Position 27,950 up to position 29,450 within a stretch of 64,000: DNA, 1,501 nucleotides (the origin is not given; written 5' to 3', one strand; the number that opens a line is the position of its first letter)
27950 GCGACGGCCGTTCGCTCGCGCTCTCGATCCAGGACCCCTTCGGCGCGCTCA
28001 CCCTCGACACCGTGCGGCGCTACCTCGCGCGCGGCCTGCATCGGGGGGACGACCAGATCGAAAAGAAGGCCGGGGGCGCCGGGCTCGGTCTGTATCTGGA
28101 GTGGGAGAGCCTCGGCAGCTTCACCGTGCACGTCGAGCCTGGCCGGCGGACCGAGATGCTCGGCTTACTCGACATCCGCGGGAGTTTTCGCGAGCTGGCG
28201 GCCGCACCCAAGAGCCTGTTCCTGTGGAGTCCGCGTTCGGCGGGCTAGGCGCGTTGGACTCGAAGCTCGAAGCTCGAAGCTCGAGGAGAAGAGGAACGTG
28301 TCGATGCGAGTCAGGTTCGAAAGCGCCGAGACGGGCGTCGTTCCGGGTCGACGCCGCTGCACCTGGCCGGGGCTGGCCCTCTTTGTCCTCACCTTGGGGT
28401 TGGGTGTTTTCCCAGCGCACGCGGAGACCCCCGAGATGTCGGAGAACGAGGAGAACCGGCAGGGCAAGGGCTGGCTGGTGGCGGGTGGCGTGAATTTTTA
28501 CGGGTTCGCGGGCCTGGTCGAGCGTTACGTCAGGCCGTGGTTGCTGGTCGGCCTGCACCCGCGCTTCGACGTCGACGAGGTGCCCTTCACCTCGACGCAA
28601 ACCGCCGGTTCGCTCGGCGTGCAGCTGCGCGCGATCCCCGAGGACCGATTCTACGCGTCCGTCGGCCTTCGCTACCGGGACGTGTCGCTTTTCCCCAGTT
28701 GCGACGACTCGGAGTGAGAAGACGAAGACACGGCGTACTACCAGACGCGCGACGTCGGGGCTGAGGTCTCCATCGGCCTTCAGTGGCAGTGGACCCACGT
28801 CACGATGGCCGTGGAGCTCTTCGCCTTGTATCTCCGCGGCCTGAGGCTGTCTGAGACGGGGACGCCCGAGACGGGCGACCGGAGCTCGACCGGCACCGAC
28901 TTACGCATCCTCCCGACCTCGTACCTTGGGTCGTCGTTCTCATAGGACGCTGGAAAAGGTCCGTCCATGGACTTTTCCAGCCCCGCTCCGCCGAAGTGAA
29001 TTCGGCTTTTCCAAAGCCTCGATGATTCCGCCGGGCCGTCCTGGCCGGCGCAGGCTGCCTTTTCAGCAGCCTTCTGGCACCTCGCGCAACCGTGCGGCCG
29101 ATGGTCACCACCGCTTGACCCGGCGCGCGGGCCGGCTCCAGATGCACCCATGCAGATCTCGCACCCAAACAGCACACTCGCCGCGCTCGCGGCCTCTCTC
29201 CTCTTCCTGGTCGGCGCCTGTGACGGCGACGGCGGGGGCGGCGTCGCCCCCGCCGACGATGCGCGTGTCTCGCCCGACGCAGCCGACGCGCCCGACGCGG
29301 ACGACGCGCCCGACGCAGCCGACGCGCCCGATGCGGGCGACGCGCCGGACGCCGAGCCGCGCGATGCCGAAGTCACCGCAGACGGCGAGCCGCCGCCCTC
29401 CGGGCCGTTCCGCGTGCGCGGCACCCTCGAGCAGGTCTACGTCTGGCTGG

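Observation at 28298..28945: In-frame TGA in a barrel-like gene: selenocysteine/readthrough or fresh pseudogene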

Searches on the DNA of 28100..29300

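Call 50: search_rna_families(source=window, start=28100, end=29300, threshold=evalue, max_evalue=10)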
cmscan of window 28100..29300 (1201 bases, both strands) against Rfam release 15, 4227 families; matches with E-value up to 10: 1.
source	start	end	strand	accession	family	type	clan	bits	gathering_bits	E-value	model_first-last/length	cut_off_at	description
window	28899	29141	-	RF02205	WT1-AS_3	Gene; lncRNA;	-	18.1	55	6.5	1-245/245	no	WT1 antisense RNA conserved region 3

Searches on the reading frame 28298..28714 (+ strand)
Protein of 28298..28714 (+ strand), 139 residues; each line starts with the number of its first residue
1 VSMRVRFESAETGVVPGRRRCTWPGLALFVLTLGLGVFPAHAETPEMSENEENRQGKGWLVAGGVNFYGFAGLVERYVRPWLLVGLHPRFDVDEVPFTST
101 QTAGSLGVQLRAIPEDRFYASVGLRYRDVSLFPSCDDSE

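Call 6: search_protein_families(library=pfam, proteins=[window:28298-28714:+], max_evalue=10)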
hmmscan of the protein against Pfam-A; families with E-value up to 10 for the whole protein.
window:28298-28714:+ (139 aa): 1 family
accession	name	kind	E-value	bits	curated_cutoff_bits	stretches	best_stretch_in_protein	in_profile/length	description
PF21320.3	HTH_65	-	0.23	12.1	24.1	1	71-82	34-45/75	Rv2258c-like winged HTH domain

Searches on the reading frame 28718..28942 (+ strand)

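Call 6: search_protein_families(library=pfam, proteins=[window:28718-28942:+], max_evalue=10)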
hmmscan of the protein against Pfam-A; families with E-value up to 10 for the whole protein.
window:28718-28942:+ (75 aa): 1 family
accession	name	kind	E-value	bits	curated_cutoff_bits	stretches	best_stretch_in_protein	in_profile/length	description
PF19207.5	DUF5879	-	0.24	11.2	27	1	15-37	159-181/273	Family of unknown function (DUF5879)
